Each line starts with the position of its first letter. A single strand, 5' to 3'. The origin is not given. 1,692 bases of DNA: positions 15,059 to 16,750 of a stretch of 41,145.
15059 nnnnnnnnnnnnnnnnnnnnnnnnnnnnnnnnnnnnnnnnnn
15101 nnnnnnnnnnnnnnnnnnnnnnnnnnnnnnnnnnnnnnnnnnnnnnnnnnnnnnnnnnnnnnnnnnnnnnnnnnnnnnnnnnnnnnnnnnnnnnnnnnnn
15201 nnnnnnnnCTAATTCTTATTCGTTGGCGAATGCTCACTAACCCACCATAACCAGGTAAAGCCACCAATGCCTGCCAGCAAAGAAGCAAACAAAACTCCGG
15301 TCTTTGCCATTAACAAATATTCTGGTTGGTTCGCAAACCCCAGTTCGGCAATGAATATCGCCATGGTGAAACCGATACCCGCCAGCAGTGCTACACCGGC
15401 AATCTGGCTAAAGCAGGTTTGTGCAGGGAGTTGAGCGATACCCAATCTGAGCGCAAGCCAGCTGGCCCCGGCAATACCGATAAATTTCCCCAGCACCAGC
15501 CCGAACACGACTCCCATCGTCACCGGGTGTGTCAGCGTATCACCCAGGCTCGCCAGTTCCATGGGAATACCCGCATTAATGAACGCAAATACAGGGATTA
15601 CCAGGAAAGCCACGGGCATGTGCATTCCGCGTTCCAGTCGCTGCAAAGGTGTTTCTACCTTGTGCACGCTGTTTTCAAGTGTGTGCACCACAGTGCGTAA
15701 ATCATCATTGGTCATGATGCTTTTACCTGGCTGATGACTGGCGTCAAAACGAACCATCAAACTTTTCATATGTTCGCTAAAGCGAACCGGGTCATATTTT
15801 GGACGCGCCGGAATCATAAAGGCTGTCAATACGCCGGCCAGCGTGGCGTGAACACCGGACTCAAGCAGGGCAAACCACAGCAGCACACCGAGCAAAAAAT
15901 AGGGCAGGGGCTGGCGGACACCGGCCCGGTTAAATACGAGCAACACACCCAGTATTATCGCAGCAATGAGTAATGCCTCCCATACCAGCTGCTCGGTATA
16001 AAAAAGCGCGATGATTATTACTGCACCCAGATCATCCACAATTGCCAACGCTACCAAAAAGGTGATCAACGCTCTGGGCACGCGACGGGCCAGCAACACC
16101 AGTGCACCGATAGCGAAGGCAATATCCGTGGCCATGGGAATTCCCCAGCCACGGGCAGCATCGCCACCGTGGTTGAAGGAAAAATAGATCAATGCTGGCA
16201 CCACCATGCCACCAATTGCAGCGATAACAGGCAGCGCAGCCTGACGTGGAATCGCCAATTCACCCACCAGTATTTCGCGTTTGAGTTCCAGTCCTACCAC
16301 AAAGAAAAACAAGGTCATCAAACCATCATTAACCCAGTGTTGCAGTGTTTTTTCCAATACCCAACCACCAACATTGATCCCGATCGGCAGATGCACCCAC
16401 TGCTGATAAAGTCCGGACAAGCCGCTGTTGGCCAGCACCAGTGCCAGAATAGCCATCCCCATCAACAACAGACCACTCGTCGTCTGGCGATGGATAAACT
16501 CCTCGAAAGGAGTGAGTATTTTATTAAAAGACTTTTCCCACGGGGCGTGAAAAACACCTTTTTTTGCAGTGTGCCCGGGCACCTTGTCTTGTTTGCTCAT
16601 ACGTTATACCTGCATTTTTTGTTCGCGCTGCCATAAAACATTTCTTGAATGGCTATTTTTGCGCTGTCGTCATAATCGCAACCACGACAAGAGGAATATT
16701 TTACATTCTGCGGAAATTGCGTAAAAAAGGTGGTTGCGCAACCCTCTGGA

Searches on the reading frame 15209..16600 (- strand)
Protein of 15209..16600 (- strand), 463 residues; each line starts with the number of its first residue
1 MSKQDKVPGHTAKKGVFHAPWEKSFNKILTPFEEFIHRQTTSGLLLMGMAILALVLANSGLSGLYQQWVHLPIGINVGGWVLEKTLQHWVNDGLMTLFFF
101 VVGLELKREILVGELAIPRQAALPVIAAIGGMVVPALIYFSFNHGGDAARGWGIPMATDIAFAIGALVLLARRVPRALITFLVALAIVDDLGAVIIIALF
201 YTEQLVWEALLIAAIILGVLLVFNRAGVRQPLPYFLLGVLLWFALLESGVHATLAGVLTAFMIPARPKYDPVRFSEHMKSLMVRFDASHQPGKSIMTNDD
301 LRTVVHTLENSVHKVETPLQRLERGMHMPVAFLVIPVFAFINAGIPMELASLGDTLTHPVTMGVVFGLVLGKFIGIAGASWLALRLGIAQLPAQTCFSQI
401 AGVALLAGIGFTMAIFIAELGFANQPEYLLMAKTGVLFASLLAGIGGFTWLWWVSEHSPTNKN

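Call 80: search_protein_families(library=pfam, proteins=[window:15209-16600:-], max_evalue=0.00001)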
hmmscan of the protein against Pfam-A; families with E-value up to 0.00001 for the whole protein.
window:15209-16600:- (463 aa): 1 family
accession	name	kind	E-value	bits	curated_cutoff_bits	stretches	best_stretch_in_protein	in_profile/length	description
PF06965.17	Na_H_antiport_1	-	2e-146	488.1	23.5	1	34-451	2-374/374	Na+/H+ antiporter 1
